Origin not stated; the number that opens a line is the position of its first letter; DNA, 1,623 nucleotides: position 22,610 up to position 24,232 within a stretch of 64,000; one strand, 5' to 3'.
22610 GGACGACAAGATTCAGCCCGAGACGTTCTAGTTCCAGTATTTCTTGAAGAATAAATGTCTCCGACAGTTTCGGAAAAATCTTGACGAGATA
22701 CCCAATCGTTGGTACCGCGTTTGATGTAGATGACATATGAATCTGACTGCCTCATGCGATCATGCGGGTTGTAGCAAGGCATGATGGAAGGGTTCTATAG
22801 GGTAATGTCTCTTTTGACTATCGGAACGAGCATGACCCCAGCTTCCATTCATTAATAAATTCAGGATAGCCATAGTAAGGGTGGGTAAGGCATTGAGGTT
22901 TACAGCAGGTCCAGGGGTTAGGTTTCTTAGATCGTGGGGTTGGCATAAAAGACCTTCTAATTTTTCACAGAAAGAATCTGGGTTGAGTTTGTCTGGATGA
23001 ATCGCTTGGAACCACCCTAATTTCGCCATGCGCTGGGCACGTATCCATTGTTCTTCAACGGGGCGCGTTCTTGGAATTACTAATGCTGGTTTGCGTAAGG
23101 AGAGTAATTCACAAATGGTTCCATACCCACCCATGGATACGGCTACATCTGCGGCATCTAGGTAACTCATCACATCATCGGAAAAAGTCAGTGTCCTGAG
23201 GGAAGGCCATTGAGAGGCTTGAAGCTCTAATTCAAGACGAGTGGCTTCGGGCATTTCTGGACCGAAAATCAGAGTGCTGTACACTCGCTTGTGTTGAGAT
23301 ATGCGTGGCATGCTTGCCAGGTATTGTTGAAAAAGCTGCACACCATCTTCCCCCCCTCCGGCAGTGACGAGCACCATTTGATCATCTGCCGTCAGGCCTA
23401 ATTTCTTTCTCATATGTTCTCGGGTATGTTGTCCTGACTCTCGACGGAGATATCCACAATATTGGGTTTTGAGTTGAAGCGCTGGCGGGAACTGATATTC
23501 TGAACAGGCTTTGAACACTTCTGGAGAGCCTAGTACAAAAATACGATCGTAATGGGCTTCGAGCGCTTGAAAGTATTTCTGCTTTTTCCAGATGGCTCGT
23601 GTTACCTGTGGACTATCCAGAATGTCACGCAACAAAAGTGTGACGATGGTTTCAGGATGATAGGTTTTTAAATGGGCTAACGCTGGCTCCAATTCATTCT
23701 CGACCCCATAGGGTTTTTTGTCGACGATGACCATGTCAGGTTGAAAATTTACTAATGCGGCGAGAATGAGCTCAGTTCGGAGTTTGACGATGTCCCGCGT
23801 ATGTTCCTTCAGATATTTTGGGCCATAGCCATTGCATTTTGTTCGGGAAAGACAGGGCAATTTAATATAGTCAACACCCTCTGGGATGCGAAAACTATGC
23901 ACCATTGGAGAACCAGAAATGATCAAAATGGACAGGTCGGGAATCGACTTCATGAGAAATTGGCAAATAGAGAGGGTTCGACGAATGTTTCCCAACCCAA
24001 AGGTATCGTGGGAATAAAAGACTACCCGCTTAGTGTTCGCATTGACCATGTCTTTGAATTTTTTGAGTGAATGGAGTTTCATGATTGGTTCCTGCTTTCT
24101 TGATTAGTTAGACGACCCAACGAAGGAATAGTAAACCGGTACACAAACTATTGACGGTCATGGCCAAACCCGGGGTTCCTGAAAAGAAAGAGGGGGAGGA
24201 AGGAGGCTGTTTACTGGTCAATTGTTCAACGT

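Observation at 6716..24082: Candidate undescribed phospho-glycan synthesis/export pathway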

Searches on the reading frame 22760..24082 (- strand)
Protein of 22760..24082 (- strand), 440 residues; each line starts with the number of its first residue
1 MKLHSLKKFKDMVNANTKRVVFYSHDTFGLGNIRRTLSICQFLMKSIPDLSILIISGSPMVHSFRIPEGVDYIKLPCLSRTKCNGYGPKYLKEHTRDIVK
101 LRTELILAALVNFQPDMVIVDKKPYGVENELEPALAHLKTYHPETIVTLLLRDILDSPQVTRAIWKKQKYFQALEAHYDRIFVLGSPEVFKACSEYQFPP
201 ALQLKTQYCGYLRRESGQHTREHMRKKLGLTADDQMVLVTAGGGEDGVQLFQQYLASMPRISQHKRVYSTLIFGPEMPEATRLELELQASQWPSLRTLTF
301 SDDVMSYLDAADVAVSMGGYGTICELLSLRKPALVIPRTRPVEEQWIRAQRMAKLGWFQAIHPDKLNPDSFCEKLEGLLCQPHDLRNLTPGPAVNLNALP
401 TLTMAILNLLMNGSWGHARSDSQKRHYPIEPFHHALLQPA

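Call 3: search_protein_families(library=pfam, proteins=[window:22760-24082:-], max_evalue=0.01)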
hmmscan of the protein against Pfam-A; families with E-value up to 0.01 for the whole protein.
window:22760-24082:- (440 aa): 2 families
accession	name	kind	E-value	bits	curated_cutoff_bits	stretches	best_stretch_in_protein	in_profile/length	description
PF04101.22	Glyco_tran_28_C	-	1.7e-12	48.1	22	1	238-383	3-145/166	Glycosyltransferase family 28 C-terminal domain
PF13528.12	Glyco_trans_1_3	-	0.004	16.8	25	1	304-370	248-313/322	Glycosyl transferase family 1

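Call 4: search_protein_families(library=ncbifam, proteins=[window:22760-24082:-], max_evalue=0.01)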
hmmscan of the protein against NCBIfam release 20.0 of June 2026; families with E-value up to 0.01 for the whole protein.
window:22760-24082:- (440 aa): 6 families
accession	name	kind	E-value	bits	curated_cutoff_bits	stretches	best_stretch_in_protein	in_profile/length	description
TIGR03590.1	PseG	equivalog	9.7e-09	35.2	153.55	1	212-337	154-268/280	UDP-2,4-diacetamido-2,4,6-trideoxy-beta-L-altropyranose hydrolase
TIGR01133.1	murG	equivalog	6.9e-08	31.9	250.25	1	215-385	162-330/353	undecaprenyldiphospho-muramoylpentapeptide beta-N-acetylglucosaminyltransferase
TIGR00661.1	MJ1255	subfamily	1e-06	28.2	195.9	1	301-360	238-296/321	MJ1255/VC2487 family glycosyltransferase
NF041548.1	PssE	equivalog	3e-06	27.2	120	1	296-343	44-91/146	PssE/Cps14G family polysaccharide biosynthesis glycosyltransferase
NF009102.0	PRK12446.1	equivalog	5.1e-05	22.3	339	1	302-378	244-322/352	undecaprenyldiphospho-muramoylpentapeptide beta-N-acetylglucosaminyltransferase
TIGR01426.2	MGT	subfamily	0.00015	20.9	260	1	308-375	290-354/393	macrolide family glycosyltransferase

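Call 32: search_solved_structures(query=A3, max_evalue=1)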
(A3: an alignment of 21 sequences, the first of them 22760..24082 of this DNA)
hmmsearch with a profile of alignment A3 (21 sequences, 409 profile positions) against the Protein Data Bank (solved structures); distinct sequences matched with E-value up to 1: 19.
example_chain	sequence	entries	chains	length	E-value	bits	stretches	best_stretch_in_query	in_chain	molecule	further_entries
7d1i_A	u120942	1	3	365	8e-11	44.6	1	204-400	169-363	UDP-N-acetylglucosamine--N-acetylmuramyl-(pentapeptide) pyrophosphoryl-undecaprenol N-acet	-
1f0k_A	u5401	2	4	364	2e-09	40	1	274-371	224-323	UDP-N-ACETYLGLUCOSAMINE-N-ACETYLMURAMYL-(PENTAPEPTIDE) PYROPHOSPHORYL-UNDECAPRENOL N-ACETY | UDP-N-acetylglucosamine--N-acetylmuramyl-(pentapeptide) pyrophospho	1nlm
3s2u_A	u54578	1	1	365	1e-05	27.8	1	286-379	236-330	UDP-N-acetylglucosamine--N-acetylmuramyl-(pentapeptide) pyrophosphoryl-undecaprenol N-acet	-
6kqx_A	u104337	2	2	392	2.3e-05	26.6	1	297-377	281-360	Uncharacterized UDP-glucosyltransferase YjiC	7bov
7vlb_A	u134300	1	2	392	2.4e-05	26.6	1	297-376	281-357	UDP-glycosyltransferase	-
6kqw_A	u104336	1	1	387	4e-05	25.8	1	297-376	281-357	Uncharacterized UDP-glucosyltransferase YjiC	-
8h5d_A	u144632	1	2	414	6.6e-05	25.1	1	298-393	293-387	Glycosyltransferase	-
7vm0_A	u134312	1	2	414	0.00022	23.3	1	298-395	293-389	Glycosyl transferase family 1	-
10zg_A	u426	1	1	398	0.00043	22.4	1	271-379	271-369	Glycosyl transferase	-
2iya_A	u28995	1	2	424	0.00066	21.8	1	286-373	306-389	OLEANDOMYCIN GLYCOSYLTRANSFERASE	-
7lvy_A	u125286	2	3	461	0.0031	19.6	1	292-382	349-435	UDP-glycosyltransferase 203A2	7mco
4wyi_A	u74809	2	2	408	0.014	17.4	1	213-319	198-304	Monogalactosyldiacylglycerol synthase 1, chloroplastic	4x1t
6pnt_A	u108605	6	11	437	0.016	17.2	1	298-382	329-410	UDP-glycosyltransferase 202A2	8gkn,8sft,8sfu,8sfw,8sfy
2iv7_A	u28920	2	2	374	0.12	14.4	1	208-307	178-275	LIPOPOLYSACCHARIDE CORE BIOSYNTHESIS PROTEIN RFAG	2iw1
6j31_A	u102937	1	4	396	0.19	13.7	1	286-375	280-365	kcn28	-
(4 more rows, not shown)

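Call 74: search_protein_families(library=padloc, proteins=[window:22760-24082:-], max_evalue=0.001)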
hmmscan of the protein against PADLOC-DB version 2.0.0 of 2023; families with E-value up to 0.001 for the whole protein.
window:22760-24082:- (440 aa): 0 families
